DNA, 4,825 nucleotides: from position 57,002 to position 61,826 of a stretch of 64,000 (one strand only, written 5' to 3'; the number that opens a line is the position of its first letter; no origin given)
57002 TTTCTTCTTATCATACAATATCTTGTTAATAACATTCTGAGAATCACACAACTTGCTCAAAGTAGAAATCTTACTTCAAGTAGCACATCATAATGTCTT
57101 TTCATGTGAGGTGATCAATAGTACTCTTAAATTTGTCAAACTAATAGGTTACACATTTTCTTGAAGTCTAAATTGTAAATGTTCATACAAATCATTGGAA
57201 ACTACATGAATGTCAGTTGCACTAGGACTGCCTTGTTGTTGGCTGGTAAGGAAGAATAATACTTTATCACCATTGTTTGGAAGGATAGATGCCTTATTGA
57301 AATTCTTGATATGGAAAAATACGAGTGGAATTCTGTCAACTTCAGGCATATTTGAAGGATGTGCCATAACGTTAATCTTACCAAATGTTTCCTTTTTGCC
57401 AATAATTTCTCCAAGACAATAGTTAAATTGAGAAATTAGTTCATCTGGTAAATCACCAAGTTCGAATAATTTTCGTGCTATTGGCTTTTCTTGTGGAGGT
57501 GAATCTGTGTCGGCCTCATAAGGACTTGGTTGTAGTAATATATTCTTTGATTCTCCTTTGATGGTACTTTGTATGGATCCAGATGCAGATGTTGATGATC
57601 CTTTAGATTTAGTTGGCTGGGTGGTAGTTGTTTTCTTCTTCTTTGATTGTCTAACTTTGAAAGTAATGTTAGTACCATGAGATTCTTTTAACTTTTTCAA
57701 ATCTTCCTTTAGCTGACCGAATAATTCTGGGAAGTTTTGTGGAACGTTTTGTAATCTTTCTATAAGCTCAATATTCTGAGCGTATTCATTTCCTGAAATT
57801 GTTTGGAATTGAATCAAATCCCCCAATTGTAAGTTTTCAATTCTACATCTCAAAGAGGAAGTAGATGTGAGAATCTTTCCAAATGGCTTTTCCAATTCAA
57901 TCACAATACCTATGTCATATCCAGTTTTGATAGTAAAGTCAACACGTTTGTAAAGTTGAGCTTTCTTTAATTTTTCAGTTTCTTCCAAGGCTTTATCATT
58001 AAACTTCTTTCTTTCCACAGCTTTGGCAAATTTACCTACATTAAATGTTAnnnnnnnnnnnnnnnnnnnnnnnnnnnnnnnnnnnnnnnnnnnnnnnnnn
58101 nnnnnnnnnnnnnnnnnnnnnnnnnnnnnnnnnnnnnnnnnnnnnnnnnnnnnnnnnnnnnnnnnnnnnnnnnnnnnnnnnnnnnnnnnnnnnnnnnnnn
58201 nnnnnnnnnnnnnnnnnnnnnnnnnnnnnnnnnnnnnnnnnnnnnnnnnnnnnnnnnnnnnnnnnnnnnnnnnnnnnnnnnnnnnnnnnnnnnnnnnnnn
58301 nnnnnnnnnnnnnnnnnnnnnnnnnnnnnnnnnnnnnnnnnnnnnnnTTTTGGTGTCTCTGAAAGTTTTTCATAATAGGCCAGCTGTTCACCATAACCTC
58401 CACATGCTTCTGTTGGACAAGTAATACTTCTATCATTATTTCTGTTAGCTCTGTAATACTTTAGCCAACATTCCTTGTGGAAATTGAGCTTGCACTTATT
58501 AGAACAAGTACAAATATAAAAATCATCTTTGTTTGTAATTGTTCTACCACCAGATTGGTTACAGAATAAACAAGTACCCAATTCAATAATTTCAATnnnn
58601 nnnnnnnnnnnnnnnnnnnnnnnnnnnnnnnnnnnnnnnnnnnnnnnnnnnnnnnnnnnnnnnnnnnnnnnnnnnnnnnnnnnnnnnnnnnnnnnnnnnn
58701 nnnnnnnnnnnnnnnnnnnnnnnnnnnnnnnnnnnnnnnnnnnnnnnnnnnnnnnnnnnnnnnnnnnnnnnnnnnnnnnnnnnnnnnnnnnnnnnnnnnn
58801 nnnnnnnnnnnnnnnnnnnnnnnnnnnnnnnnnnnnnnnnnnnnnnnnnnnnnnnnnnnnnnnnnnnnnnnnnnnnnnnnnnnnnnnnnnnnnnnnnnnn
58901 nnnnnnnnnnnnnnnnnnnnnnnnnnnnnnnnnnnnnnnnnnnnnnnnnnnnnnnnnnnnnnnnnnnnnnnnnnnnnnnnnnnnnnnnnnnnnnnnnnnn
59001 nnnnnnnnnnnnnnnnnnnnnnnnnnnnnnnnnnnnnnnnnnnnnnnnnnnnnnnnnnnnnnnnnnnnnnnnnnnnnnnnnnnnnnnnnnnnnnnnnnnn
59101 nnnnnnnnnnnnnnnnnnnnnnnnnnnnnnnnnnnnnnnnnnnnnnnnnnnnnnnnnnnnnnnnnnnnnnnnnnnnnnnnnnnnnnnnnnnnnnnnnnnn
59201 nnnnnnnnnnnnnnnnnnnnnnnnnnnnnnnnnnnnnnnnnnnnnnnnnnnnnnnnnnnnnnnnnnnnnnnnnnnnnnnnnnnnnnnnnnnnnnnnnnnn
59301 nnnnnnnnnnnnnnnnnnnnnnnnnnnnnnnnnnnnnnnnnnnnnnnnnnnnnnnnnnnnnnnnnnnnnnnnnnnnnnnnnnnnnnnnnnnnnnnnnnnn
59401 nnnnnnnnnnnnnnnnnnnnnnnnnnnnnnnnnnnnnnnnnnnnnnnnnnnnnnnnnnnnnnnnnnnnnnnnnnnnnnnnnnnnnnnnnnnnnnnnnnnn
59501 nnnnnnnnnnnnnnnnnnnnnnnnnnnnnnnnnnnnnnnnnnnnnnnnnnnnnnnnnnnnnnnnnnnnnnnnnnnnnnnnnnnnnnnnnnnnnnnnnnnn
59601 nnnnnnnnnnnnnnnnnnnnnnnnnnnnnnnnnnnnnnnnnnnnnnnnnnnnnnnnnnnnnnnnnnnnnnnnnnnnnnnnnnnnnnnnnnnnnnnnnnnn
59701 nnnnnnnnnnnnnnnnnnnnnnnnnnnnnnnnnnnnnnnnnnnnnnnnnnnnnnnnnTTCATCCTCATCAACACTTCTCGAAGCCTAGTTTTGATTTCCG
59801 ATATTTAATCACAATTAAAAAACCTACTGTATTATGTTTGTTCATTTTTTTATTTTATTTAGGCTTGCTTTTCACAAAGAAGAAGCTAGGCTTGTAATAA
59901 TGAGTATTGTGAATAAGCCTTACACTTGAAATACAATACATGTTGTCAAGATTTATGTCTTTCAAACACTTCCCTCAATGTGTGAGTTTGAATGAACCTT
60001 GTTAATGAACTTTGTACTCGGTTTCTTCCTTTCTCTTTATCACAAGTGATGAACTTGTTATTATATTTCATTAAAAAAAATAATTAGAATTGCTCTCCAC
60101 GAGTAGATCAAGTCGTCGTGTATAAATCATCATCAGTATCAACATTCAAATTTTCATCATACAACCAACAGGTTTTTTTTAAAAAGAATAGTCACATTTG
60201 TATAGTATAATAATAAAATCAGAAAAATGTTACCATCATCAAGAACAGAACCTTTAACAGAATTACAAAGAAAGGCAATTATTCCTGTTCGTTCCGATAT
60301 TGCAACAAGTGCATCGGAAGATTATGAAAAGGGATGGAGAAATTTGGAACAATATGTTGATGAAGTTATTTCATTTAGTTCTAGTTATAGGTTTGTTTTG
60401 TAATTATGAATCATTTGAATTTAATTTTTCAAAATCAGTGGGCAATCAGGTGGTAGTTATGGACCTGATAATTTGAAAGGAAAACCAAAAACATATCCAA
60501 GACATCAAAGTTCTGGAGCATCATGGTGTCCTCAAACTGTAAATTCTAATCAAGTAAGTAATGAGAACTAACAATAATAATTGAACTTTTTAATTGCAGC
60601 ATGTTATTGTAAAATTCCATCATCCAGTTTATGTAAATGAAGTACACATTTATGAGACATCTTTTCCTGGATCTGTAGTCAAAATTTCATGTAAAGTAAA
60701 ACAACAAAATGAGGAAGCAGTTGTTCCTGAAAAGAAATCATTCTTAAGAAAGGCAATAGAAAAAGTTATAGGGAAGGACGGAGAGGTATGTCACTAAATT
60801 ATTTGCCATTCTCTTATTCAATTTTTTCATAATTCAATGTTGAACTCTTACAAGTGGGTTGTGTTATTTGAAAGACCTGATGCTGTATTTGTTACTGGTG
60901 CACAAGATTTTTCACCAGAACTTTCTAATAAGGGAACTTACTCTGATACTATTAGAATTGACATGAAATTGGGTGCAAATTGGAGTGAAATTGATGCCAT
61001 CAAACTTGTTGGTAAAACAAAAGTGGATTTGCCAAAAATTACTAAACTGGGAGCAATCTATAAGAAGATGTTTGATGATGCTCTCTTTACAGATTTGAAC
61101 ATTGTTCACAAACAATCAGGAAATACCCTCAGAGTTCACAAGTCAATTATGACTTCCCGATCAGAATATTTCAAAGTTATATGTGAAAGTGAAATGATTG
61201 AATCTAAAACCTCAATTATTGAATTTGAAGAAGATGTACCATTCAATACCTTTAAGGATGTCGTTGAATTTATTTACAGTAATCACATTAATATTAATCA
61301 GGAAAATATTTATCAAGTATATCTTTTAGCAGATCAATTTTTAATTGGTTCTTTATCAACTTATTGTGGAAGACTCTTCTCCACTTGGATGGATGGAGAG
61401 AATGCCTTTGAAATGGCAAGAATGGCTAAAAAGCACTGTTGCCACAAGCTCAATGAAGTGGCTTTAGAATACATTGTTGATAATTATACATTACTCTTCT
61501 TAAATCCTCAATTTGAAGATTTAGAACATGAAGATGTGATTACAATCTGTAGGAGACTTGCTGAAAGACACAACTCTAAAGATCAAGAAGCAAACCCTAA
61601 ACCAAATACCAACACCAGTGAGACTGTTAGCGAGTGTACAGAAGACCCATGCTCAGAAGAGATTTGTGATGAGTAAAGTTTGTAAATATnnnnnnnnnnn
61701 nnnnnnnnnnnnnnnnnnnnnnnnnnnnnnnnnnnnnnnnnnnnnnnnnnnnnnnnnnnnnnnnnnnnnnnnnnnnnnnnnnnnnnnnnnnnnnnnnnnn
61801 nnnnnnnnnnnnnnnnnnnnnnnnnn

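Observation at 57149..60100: Acidic tandem-repeat protein with Cys-rich zinc-module; ORF-track splits it and its true 5' exon is missing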

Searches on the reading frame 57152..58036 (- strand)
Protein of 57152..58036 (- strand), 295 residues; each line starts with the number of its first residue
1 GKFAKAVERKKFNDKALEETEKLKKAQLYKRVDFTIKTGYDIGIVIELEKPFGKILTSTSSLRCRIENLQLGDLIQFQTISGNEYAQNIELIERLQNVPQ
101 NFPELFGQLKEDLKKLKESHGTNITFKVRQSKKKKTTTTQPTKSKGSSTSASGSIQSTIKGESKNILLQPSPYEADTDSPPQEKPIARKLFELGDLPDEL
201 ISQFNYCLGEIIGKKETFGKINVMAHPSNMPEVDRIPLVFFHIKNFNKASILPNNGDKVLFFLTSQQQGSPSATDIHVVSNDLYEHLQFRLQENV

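Call 5: search_protein_families(library=pfam, max_evalue=1, proteins=[window:57152-58036:-])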
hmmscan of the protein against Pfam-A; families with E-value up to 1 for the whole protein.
seq(295 aa): 3 families
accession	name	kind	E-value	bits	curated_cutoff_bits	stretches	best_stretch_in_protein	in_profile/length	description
PF00313.28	CSD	-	0.0012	19.1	27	1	239-277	26-64/66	'Cold-shock' DNA-binding domain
PF23258.1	DUF7072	-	0.087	12.6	27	1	63-84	8-28/66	Domain of unknown function (DUF7072)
PF23456.1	CSDE1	-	0.13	12.9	27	0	247-278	51-83/84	Cold shock domain-containing protein E1 CSD domain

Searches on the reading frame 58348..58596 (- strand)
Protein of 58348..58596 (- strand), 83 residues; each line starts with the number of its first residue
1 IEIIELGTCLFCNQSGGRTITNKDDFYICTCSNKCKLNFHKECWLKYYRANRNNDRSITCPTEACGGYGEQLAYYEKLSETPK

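Call 5: search_protein_families(library=pfam, max_evalue=1, proteins=[window:58348-58596:-])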
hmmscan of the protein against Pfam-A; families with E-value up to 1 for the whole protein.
seq(83 aa): 6 families
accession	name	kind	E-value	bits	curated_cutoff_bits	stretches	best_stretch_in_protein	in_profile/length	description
PF22908.2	PHD_NSD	-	1.6e-05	25.5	23.9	1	8-61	4-55/57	Histone-lysine N-methyltransferase NSD-like, PHD zinc finger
PF19179.5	TTC3_DZIP3_dom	-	0.00025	21.2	26.9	1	27-73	54-105/116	E3 ubiquitin-protein ligase TTC3/DZIP3 domain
PF21202.3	SLX1_C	-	0.01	16.6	27.2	1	8-54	1-43/65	Structure-specific endonuclease subunit SLX1, C-terminal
PF14446.12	Prok-RING_1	-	0.011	16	29.1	1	9-47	7-38/54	Prokaryotic RING finger family 1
PF03107.22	C1_2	-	0.32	11.8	26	1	8-43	19-47/48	C1 domain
PF11793.14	FANCL_C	-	0.9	10.3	27.3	0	29-65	20-57/69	FANCL C-terminal domain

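Call 42: find_homologous_proteins(query=A4, max_evalue=0.1)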
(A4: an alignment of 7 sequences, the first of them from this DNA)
Query A4 (7 sequences): 121 candidates shared short words with the query, none scored E <= 0.1.

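Call 43: search_protein_families(library=pfam, alignment_id=A4, max_evalue=0.1)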
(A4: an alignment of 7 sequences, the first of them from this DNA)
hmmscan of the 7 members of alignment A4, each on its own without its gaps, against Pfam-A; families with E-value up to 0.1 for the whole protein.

A. member 1, seq(80 aa): 6 families
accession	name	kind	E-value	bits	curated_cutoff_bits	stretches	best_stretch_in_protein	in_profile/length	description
PF22908.2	PHD_NSD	-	1.4e-05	25.7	23.9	1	7-60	4-55/57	Histone-lysine N-methyltransferase NSD-like, PHD zinc finger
PF19179.5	TTC3_DZIP3_dom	-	0.00024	21.3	26.9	1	26-71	54-104/116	E3 ubiquitin-protein ligase TTC3/DZIP3 domain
PF14446.12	Prok-RING_1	-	0.0095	16.3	29.1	1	8-46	7-38/54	Prokaryotic RING finger family 1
PF21202.3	SLX1_C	-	0.0096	16.7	27.2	1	7-53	1-43/65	Structure-specific endonuclease subunit SLX1, C-terminal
PF08746.17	zf-RING-like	-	0.039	14.5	26.6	1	29-53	13-38/43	RING-like domain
PF03107.22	C1_2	-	0.081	13.7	26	1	7-42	19-47/48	C1 domain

B. families by the number of members that match (of 7 scanned): 13 families
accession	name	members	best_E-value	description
PF19179.5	TTC3_DZIP3_dom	7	1.9e-09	E3 ubiquitin-protein ligase TTC3/DZIP3 domain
PF22908.2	PHD_NSD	6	1.4e-05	Histone-lysine N-methyltransferase NSD-like, PHD zinc finger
PF21202.3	SLX1_C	5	0.00065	Structure-specific endonuclease subunit SLX1, C-terminal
PF08746.17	zf-RING-like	5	0.0017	RING-like domain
PF11793.14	FANCL_C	2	0.041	FANCL C-terminal domain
PF14446.12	Prok-RING_1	1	0.0095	Prokaryotic RING finger family 1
PF00628.35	PHD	1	0.013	PHD-finger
PF21276.3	ZNF512_C2HC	1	0.016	Zinc finger protein 512, C2HC zinc finger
PF13831.12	PHD_2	1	0.024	PHD-finger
PF13923.12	zf-C3HC4_2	1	0.037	Zinc finger, C3HC4 type (RING finger)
PF13639.12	zf-RING_2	1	0.055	Ring finger domain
PF10418.14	DHODB_Fe-S_bind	1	0.058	Iron-sulfur cluster binding domain of dihydroorotate dehydrogenase B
PF03107.22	C1_2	1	0.081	C1 domain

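Call 46: search_solved_structures(query=A4, max_evalue=10, show_alignments=3)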
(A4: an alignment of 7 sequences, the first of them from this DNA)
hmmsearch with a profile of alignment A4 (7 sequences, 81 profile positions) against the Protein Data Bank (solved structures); distinct sequences matched with E-value up to 10: 13.
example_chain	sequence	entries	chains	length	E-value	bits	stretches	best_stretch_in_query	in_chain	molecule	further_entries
2mf8_A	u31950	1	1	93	0.0018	21.4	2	56-69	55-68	Myelin transcription factor 1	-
1v87_A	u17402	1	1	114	0.048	16.8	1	33-63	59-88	Deltex protein 2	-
6ir0_A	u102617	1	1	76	0.067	16.3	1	33-62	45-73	Probable E3 ubiquitin-protein ligase DTX2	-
6y22_A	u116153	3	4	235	0.069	16.3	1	33-63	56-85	Probable E3 ubiquitin-protein ligase DTX2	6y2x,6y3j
6y5n_A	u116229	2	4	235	0.3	14.2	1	34-63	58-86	E3 ubiquitin-protein ligase DTX1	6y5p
1pxe_A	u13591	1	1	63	0.31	14.2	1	47-70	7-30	neural zinc finger transcription factor 1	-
1we9_A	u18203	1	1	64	0.32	14.1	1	24-62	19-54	PHD finger family protein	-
6wmi_A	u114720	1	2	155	0.36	14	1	30-67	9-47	Zinc finger protein 410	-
2jx1_A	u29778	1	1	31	1.5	12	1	58-70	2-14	Myelin transcription factor 1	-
2jyd_A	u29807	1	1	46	1.6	11.9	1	56-69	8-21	F5 domain of Myelin transcription factor 1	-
2ct0_A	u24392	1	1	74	1.9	11.6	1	32-66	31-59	Non-SMC element 1 homolog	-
9p40_A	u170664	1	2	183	4.8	10.4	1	28-61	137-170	MEKK1 SWIM and RING Domains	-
2ma5_A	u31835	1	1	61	5.7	10.1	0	21-43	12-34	Lysine-specific demethylase 5B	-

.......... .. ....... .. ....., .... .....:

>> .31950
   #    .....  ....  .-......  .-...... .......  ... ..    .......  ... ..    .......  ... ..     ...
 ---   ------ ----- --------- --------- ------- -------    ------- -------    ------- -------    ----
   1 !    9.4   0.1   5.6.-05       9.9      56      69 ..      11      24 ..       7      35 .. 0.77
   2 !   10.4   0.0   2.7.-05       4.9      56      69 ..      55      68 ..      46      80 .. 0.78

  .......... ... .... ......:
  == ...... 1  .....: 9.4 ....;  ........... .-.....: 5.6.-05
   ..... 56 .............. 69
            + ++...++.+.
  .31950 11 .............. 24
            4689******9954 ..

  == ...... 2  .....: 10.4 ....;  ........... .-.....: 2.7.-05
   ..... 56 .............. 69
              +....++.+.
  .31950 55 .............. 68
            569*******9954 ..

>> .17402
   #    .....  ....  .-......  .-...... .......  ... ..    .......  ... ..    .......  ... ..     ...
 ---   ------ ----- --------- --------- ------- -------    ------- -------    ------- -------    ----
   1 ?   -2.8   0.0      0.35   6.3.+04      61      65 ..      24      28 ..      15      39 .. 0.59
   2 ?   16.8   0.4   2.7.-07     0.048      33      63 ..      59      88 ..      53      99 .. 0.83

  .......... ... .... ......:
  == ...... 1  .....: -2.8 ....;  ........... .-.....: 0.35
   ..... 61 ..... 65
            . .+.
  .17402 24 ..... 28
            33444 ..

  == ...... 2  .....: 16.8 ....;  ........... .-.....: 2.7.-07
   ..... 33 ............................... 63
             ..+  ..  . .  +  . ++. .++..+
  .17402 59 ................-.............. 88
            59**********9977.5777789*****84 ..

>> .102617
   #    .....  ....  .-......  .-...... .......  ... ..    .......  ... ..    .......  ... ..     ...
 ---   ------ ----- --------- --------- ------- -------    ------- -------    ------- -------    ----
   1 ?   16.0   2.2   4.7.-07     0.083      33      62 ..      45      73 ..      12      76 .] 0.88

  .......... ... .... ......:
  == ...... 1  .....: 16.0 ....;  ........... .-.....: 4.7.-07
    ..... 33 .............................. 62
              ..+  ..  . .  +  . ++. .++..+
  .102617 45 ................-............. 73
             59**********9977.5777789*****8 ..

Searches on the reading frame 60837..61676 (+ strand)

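Call 27: search_protein_families(library=pfam, max_evalue=0.00001, proteins=[window:60837-61676:+])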
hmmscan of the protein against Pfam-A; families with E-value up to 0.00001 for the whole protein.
window:60837-61676:+ (279 aa): 2 families
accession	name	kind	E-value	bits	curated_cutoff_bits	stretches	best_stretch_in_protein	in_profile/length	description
PF00651.37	BTB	-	5e-17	62.5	20.5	1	76-180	2-105/110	BTB/POZ domain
PF07707.21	BACK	-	5.7e-06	26.8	20.9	0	191-239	2-50/103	BTB And C-terminal Kelch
